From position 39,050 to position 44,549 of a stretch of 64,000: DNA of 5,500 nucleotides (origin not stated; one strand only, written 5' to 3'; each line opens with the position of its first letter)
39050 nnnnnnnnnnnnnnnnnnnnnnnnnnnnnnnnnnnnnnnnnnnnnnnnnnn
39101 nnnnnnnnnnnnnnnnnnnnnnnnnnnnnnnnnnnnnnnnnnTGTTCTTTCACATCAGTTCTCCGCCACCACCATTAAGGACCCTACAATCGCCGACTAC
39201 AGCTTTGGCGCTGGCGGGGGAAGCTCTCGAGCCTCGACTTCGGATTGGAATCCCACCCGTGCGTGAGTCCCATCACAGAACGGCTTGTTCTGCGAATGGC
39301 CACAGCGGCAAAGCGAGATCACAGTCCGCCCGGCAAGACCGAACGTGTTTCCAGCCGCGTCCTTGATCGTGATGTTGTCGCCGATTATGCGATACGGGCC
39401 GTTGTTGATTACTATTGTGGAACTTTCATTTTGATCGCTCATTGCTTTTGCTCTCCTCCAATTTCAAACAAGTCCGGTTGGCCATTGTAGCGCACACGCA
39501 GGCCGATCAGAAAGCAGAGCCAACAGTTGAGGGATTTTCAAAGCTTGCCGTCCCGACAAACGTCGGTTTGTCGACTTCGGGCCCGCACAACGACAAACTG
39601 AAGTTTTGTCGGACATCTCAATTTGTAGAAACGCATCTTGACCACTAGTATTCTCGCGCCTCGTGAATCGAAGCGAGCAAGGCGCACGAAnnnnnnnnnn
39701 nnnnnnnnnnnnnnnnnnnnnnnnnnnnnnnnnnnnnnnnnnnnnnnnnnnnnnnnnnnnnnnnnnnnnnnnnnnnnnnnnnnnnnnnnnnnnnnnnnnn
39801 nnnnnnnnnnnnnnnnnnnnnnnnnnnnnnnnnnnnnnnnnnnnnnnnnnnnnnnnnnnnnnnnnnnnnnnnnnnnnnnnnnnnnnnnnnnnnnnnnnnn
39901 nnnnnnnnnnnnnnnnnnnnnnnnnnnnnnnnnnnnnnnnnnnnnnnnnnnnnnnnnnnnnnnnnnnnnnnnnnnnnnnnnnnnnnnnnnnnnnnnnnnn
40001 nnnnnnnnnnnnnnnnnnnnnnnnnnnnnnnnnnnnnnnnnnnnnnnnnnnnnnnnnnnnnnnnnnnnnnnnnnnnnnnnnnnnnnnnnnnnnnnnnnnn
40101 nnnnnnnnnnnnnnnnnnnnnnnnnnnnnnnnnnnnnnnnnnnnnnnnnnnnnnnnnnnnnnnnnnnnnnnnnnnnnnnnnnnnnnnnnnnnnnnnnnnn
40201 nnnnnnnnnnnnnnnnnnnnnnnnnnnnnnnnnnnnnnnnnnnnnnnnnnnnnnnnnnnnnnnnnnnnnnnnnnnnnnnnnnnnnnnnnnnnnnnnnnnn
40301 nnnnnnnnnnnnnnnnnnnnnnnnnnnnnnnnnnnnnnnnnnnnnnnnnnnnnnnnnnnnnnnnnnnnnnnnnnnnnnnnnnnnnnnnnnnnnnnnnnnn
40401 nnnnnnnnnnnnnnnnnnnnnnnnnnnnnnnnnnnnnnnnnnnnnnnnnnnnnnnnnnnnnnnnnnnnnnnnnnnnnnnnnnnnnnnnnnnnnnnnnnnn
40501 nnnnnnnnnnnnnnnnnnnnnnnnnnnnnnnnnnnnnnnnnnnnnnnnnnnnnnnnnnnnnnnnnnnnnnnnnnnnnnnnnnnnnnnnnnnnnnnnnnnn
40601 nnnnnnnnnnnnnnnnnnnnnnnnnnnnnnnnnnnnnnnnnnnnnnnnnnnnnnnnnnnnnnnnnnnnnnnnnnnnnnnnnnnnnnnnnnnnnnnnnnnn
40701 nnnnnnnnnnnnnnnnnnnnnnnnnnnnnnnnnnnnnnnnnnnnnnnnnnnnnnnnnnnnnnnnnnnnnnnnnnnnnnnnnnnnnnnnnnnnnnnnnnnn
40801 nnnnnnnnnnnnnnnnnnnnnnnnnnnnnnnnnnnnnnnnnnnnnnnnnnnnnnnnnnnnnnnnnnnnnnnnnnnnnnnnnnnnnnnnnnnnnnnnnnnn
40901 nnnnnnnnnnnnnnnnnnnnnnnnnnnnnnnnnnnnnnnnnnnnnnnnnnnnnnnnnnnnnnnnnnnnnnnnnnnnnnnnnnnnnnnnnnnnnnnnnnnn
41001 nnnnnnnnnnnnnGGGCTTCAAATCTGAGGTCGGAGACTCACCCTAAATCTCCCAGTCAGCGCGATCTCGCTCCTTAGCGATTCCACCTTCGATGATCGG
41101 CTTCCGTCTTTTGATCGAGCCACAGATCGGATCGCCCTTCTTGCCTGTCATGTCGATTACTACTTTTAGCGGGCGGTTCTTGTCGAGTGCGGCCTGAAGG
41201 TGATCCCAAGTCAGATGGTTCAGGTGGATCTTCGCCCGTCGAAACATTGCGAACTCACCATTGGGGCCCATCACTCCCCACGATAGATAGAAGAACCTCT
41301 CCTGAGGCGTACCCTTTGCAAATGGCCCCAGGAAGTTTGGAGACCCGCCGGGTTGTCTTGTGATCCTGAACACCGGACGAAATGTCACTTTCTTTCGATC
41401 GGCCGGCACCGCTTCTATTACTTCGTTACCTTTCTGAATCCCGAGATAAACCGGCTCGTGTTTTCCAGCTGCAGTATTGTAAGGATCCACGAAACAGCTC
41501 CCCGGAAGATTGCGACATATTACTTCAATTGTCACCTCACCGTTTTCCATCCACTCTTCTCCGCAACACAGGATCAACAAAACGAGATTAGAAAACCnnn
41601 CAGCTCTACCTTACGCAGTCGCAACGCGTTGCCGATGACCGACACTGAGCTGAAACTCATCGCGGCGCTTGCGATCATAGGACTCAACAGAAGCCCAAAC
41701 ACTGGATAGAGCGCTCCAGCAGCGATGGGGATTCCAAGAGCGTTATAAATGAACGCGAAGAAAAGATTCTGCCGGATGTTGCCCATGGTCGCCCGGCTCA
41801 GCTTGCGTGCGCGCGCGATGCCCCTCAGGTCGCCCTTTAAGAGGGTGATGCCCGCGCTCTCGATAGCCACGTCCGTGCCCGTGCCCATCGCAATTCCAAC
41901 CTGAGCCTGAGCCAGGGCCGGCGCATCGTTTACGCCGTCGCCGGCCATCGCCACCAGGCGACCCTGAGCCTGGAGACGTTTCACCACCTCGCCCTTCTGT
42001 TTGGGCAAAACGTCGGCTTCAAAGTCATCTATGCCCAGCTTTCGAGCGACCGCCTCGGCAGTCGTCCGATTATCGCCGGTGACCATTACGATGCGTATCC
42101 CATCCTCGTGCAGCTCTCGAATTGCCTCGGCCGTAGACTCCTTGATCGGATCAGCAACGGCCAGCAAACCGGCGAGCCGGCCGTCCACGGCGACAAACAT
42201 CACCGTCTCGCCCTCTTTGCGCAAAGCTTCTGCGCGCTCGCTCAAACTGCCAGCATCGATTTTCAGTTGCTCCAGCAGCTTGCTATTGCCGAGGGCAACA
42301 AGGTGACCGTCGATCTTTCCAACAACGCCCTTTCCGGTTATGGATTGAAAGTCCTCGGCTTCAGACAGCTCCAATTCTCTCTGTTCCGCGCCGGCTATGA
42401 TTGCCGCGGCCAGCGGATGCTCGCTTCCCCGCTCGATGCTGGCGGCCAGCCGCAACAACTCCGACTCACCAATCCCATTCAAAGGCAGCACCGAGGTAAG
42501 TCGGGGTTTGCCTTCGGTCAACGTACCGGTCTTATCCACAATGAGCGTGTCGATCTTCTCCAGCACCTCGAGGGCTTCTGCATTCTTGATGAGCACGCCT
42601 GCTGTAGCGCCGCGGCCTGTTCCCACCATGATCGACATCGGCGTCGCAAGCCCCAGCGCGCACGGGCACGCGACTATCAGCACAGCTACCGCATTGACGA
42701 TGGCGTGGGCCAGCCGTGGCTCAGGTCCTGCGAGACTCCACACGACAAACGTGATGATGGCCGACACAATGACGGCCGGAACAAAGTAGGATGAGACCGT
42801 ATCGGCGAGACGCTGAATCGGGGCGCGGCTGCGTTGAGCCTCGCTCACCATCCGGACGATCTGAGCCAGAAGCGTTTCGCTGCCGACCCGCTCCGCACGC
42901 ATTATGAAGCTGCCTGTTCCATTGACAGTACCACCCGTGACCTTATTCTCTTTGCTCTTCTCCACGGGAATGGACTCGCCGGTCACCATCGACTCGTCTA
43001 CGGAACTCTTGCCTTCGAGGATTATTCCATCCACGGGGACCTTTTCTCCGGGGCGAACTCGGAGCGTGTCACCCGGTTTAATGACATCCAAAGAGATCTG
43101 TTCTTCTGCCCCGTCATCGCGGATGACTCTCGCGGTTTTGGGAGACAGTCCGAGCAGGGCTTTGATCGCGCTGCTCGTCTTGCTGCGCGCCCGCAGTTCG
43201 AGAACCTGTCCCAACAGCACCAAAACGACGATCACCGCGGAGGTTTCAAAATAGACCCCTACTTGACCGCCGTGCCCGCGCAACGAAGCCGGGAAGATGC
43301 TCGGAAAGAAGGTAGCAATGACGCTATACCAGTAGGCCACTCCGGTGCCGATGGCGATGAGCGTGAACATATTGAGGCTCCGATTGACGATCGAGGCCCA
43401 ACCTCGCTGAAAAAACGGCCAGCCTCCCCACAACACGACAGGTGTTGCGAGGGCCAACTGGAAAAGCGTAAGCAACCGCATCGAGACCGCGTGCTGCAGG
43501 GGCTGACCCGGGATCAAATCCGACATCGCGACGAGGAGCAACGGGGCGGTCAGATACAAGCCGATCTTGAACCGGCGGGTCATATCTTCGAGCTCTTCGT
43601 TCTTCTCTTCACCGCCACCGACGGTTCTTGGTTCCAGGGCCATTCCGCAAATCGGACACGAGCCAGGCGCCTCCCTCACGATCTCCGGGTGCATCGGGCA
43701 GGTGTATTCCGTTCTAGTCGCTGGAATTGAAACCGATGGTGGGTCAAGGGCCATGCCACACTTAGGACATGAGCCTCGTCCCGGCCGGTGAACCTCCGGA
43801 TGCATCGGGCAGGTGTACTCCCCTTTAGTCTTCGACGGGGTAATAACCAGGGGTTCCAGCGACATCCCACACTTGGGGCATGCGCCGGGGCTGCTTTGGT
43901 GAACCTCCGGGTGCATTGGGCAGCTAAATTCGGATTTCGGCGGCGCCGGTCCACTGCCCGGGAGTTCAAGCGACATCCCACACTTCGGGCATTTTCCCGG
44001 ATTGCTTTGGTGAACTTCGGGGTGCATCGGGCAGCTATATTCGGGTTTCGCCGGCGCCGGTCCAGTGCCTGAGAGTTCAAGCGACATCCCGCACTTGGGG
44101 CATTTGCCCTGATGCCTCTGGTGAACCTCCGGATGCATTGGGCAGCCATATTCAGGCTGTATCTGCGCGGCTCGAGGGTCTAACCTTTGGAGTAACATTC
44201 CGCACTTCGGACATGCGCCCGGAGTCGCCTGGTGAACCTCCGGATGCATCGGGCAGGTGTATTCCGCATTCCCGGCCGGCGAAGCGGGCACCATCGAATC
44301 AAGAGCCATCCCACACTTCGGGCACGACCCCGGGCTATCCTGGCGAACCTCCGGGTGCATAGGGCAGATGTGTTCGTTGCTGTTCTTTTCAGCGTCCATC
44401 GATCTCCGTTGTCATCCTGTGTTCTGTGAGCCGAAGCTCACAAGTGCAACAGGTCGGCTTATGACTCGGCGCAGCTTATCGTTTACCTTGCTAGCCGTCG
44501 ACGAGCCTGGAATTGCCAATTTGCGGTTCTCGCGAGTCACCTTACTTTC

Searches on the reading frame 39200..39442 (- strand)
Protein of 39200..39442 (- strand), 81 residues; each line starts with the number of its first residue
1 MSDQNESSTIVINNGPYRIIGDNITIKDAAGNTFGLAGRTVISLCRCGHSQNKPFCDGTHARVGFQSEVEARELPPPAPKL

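Call 12: search_protein_families(library=pfam, proteins=[window:39200-39442:-], max_evalue=0.001)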
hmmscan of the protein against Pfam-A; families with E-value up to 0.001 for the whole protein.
window:39200-39442:- (81 aa): 1 family
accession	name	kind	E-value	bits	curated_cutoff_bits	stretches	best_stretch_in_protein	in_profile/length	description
PF09360.15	zf-CDGSH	-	3e-18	66.2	29.5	1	14-61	1-48/48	Iron-binding zinc finger CDGSH type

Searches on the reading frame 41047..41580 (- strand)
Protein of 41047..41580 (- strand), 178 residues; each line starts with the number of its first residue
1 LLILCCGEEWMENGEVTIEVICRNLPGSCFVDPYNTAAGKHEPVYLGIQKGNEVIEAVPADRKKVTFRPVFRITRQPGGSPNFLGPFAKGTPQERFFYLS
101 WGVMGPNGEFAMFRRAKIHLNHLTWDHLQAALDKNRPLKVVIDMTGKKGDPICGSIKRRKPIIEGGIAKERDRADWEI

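Call 12: search_protein_families(library=pfam, proteins=[window:41047-41580:-], max_evalue=0.001)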
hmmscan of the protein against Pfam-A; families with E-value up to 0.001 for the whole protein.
window:41047-41580:- (178 aa): 1 family
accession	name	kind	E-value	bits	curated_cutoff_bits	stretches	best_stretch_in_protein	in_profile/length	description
PF19452.4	DUF5990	-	2.6e-28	99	23.2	1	16-157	1-131/140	Family of unknown function (DUF5990)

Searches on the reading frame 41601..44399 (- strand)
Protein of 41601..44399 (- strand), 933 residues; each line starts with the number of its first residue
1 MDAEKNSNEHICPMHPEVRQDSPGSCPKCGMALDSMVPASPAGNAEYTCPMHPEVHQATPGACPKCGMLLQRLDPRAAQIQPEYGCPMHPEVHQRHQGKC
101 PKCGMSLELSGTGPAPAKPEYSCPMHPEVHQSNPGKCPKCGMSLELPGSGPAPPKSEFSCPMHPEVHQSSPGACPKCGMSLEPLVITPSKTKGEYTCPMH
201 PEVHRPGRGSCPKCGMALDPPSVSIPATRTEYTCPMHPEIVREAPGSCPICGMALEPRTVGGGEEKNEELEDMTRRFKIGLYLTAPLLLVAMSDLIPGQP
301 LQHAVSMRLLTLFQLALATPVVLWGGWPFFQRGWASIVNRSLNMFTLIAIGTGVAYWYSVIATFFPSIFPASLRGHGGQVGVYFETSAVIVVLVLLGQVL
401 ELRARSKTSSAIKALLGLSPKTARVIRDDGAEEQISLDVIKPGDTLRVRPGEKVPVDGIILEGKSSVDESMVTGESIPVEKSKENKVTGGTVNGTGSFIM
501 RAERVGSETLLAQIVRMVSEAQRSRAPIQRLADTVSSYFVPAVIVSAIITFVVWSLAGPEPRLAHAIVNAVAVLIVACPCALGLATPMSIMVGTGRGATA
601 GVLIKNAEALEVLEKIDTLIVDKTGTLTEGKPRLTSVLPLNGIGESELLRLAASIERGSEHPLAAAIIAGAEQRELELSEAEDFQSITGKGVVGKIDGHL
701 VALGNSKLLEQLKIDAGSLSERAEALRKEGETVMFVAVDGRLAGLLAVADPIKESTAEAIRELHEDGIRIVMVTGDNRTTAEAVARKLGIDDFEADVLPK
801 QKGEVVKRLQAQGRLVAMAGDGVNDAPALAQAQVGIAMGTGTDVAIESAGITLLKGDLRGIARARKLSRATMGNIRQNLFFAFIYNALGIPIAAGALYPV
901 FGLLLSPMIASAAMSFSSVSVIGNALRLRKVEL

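Call 4: search_protein_families(library=pfam, proteins=[window:41601-44399:-], max_evalue=0.01)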
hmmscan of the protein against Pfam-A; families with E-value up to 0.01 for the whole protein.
window:41601-44399:- (933 aa): 11 families
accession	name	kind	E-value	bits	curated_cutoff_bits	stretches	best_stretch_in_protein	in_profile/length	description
PF19335.5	HMBD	-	5.8e-75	247.3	23.6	7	232-257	2-27/28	Heavy metal binding domain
PF00122.25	E1-E2_ATPase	-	3.1e-60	203.2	28.1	1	418-599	2-180/181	E1-E2 ATPase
PF00702.32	Hydrolase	-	6.4e-39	134.8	26.4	1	616-832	1-190/191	haloacid dehalogenase-like hydrolase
PF08282.18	Hydrolase_3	-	7.1e-10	39.5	20.9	2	805-863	195-253/255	haloacid dehalogenase-like hydrolase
PF13878.12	zf-C2H2_3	-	1.2e-08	35.1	27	0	167-180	7-22/40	zinc-finger of acetyl-transferase ESCO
PF12710.13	HAD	-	1.2e-05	26.3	27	1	752-829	86-188/189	haloacid dehalogenase-like hydrolase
PF25207.1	DUF7837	-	0.00014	22.2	27.8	0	168-182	2-16/47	Domain of unknown function (DUF7837)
PF07191.17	Zn_ribbon_6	-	0.0003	21.2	25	0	25-74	2-43/67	Double zinc ribbon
PF24460.1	DUF7575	-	0.00074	19.3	28.5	0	209-220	4-15/28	Domain of unknown function (DUF7575)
PF21349.2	RUBY_RBDX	-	0.0025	17.7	26.5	0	243-253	14-24/30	Rubrerythrin, rubredoxin-like domain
PF13248.11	Zn_ribbon_3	-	0.0098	15.8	27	0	63-70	5-12/26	zinc-ribbon domain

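Call 72: search_protein_families(library=ncbifam, proteins=[window:41601-44399:-], max_evalue=1e-20)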
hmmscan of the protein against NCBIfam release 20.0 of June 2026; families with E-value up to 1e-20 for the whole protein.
window:41601-44399:- (933 aa): 18 families
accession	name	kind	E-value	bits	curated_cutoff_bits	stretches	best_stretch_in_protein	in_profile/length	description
NF007952.0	PRK10671.1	equivalog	4.5e-207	690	1316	1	317-929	229-832/838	copper-exporting P-type ATPase CopA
TIGR01525.1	ATPase-IB_hvy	subfamily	3.6e-196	653.4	346.25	1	344-928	1-560/560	heavy metal translocating P-type ATPase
TIGR01511.1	ATPase-IB1_Cu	subfamily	2.8e-186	620.6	397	1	326-929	2-542/542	copper-translocating P-type ATPase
NF008262.1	PRK11033.1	equivalog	1.4e-124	417.2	1005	1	387-930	198-729/731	zinc/cadmium/mercury/lead-transporting ATPase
TIGR01512.1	ATPase-IB2_Cd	subfamily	4e-124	415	313.5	2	385-709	19-307/494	cadmium family heavy metal-translocating P-type ATPase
NF033775.1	P_type_ZntA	exception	4.8e-113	378.9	1240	1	386-929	202-729/732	Zn(II)/Cd(II)/Pb(II) translocating P-type ATPase ZntA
TIGR01494.1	ATPase_P-type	subfamily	2.3e-95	319.8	62.3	1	389-897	1-464/478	HAD-IC family P-type ATPase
TIGR01497.1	kdpB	equivalog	8e-66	222.5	527.9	1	357-854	39-549/675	potassium-transporting ATPase subunit KdpB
TIGR01647.1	ATPase-IIIA_H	equivalog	2.4e-61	207.9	615.5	1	385-792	56-483/755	plasma-membrane proton-efflux P-type ATPase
NF010609.0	PRK14010.1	equivalog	8.7e-53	179.5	1323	1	390-852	71-542/673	K(+)-transporting ATPase subunit B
TIGR01517.1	ATPase-IIB_Ca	equivalog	5.9e-47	160.4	507.05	2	421-630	156-374/882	calcium-translocating P-type ATPase, PMCA-type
TIGR01657.1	P-ATPase-V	hypoth_equivalog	2.2e-42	144.7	618.25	0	385-483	194-292/1055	ATP13A2 family polyamine export P-type ATPase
TIGR01524.1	ATPase-IIIB_Mg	equivalog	7e-41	140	610.75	0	385-674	89-397/867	magnesium-translocating P-type ATPase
TIGR01522.1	ATPase-IIA2_Ca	equivalog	3.4e-40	137.6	798.3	0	798-882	572-657/854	calcium-transporting P-type ATPase, PMR1-type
TIGR01116.1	ATPase-IIA1_Ca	equivalog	1.2e-39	136.1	703.4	1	742-879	457-609/799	calcium-translocating P-type ATPase, SERCA-type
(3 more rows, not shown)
